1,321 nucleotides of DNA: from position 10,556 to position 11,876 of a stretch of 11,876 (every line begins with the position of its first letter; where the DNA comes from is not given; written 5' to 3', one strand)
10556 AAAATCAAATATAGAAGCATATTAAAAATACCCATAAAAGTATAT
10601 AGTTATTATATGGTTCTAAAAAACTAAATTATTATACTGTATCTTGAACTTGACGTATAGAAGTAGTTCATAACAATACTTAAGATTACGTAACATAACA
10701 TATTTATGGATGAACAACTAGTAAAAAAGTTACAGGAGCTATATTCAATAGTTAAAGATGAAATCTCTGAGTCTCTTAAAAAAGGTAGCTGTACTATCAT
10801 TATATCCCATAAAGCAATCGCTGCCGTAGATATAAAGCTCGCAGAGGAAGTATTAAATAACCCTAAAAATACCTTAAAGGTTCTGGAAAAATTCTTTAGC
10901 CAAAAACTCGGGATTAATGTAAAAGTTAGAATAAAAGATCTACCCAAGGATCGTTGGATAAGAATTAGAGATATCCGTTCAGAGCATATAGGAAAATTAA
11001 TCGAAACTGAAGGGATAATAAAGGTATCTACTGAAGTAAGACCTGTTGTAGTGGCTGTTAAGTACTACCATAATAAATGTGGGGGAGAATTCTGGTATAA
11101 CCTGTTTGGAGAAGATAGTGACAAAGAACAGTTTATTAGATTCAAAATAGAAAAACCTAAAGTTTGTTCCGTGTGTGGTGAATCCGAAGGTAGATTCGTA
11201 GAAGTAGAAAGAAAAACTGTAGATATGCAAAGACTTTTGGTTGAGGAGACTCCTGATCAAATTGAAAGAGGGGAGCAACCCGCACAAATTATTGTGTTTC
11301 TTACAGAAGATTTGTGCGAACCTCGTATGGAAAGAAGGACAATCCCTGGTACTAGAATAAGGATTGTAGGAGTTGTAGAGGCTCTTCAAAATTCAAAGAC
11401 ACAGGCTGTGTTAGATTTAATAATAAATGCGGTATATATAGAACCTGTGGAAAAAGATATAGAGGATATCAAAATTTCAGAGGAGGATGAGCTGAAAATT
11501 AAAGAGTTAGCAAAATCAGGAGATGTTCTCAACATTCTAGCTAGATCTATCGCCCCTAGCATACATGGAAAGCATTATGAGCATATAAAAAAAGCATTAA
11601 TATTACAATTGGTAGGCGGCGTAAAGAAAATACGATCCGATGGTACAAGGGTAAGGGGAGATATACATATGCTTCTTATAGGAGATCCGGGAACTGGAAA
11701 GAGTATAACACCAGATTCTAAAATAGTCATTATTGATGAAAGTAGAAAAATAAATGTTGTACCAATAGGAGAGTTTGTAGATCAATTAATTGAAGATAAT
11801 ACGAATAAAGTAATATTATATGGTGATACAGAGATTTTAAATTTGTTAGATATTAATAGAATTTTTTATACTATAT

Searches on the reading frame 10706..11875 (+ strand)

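Call 82: search_protein_families(library=pfam, proteins=[window:10706-11875:+], max_evalue=0.001)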
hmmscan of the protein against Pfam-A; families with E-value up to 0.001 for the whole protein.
window:10706-11875:+ (390 aa): 2 families
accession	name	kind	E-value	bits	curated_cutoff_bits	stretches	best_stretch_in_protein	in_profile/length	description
PF00493.29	MCM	-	7.6e-21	74.7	23.3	1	263-333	3-71/224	MCM P-loop domain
PF17207.9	MCM_OB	-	3.8e-20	72.3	24.8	1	87-226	2-124/126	MCM OB domain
